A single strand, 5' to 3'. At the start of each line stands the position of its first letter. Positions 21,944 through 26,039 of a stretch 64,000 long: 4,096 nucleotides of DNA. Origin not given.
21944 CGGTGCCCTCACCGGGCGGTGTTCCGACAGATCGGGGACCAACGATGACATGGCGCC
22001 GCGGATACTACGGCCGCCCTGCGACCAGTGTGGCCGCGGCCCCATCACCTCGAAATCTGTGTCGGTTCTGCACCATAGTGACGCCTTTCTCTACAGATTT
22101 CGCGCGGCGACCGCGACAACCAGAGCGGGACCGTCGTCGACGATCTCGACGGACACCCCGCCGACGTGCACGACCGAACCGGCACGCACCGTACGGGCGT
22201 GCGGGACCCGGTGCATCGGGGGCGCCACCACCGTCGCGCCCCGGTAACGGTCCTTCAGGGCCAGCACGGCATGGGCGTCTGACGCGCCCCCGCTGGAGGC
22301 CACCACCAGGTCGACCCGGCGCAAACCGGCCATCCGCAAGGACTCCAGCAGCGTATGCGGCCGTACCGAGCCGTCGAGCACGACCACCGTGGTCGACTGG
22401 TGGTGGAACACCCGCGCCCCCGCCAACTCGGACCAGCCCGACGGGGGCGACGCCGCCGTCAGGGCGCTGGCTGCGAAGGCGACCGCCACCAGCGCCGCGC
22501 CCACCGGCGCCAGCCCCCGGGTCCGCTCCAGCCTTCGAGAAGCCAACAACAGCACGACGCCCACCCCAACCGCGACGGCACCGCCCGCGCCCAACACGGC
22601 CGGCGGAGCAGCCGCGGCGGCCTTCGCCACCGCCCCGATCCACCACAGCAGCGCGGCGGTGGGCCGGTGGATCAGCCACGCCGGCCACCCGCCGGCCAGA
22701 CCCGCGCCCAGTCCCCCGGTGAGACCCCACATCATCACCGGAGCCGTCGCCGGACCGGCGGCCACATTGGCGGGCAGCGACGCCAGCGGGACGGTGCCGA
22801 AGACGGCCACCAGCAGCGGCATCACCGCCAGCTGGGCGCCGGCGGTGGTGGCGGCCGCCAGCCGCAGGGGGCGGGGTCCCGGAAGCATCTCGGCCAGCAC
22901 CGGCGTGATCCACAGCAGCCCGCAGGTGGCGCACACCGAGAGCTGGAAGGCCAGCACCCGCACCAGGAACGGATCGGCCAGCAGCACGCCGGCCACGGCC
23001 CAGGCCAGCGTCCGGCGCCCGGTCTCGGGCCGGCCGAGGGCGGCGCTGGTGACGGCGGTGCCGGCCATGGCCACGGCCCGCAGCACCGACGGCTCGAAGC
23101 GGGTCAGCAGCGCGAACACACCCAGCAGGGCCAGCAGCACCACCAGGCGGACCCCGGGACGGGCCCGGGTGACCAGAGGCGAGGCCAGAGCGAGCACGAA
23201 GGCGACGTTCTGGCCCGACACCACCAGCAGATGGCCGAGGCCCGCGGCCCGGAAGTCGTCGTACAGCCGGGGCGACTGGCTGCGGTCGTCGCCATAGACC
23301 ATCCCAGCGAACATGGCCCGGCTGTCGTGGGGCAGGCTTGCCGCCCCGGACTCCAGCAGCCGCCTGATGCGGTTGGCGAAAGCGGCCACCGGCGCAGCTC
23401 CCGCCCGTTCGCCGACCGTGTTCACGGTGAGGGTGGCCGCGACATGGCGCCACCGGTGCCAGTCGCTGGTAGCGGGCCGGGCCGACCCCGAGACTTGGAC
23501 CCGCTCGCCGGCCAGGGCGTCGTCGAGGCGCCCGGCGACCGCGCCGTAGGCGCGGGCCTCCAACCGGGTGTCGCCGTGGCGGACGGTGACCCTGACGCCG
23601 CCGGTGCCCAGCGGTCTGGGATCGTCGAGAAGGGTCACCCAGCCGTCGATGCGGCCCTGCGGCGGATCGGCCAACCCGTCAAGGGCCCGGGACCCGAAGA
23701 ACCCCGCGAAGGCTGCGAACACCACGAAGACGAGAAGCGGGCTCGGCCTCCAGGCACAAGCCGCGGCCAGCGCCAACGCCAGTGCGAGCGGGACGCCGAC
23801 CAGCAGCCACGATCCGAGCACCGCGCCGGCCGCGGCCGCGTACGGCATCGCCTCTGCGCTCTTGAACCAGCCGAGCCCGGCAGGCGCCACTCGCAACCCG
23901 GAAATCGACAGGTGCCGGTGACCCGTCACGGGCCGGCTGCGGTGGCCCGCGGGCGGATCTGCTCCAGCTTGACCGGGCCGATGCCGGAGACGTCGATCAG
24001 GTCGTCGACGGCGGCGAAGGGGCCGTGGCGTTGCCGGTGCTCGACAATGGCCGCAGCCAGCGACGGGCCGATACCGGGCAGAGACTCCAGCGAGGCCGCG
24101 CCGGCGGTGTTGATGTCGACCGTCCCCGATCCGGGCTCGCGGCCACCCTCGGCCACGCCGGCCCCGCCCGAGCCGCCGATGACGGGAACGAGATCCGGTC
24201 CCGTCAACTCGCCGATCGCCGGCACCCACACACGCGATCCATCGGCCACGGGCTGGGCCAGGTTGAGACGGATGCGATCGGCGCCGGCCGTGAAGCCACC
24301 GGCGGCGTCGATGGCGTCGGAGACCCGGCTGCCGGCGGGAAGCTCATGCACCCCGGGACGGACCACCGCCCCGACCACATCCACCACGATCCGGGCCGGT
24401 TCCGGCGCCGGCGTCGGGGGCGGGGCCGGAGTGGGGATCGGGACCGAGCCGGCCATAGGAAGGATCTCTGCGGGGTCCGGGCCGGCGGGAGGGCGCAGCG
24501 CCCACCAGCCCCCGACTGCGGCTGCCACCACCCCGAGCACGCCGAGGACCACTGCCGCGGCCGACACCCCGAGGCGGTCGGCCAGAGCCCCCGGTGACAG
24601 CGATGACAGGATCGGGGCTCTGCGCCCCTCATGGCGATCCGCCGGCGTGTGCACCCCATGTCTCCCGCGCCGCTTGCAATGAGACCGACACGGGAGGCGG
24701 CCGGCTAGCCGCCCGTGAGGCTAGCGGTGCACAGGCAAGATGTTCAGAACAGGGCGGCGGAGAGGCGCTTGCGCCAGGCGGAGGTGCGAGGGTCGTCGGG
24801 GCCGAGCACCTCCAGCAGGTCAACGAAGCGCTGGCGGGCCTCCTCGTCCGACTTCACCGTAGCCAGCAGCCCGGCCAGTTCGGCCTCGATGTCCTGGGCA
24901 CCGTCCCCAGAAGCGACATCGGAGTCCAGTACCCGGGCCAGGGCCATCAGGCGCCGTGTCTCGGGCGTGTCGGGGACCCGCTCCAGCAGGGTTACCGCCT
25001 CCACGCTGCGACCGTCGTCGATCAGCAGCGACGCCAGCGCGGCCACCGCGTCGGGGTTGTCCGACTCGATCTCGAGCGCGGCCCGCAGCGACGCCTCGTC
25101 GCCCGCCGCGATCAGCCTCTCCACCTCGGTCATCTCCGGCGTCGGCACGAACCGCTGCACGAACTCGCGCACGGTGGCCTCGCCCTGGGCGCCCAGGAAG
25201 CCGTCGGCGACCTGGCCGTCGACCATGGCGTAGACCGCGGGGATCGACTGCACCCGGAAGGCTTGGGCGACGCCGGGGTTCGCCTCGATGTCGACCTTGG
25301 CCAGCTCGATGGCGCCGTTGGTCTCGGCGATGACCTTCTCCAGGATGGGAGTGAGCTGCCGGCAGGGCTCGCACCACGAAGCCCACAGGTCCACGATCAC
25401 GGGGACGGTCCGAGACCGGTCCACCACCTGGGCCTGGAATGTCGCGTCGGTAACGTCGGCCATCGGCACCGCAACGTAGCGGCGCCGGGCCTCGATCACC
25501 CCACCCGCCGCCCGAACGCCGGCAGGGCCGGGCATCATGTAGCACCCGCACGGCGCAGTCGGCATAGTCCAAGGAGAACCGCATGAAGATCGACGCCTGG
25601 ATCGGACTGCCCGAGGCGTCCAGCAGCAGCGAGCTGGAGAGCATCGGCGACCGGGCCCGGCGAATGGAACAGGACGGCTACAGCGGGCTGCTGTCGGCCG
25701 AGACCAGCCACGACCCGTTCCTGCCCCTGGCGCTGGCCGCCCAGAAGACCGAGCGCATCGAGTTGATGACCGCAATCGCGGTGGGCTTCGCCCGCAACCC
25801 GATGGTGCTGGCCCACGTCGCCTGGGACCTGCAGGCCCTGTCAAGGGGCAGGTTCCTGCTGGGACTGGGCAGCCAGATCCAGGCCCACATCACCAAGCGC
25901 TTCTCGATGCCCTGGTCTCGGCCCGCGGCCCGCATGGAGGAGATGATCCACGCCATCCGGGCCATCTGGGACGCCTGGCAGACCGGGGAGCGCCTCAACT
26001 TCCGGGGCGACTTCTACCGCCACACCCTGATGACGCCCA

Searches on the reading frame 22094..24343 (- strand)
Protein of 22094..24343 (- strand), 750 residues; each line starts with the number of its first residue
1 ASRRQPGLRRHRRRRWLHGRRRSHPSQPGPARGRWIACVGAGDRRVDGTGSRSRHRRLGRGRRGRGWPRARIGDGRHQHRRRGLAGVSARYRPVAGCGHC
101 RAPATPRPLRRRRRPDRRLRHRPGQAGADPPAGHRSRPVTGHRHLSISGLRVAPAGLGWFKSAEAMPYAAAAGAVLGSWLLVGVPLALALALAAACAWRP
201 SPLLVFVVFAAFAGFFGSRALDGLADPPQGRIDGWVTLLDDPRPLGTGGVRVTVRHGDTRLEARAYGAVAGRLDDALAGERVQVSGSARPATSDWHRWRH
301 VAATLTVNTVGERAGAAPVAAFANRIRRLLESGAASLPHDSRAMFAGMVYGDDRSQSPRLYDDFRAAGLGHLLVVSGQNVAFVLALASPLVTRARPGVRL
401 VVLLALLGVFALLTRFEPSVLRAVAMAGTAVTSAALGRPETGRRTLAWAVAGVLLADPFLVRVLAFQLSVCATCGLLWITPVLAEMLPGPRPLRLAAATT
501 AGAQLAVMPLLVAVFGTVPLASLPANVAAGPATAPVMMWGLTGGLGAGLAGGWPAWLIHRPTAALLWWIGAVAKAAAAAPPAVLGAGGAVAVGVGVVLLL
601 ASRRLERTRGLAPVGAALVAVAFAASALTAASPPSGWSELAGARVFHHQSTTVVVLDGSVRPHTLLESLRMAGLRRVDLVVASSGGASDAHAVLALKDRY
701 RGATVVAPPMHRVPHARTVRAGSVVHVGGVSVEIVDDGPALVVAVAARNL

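Call 53: search_protein_families(library=pfam, proteins=[window:22094-24343:-], max_evalue=0.00001)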
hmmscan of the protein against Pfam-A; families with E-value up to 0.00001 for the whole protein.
window:22094-24343:- (750 aa): 1 family
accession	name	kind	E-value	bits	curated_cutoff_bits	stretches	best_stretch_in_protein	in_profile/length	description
PF03772.21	Competence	-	1.1e-37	130.3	23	1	348-599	1-263/270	Competence protein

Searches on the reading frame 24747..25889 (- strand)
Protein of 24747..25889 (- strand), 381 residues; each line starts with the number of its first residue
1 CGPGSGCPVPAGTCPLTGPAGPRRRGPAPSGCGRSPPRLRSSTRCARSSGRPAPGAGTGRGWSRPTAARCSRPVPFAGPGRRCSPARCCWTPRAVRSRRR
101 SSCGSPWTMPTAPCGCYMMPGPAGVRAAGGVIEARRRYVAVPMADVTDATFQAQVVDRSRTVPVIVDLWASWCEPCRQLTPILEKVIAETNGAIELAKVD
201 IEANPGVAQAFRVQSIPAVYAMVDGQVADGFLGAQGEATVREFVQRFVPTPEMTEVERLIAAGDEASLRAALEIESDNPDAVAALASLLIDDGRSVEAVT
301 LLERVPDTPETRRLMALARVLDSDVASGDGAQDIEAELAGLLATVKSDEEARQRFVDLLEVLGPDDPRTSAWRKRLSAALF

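Call 53: search_protein_families(library=pfam, proteins=[window:24747-25889:-], max_evalue=0.00001)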
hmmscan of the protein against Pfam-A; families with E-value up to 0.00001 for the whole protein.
window:24747-25889:- (381 aa): 2 families
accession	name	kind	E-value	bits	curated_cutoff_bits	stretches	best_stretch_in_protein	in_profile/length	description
PF00085.26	Thioredoxin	-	8.9e-21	74.3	23.5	1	144-245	3-102/103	Thioredoxin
PF14561.12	TPR_20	-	1.6e-12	48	25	1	347-381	56-90/90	Tetratricopeptide repeat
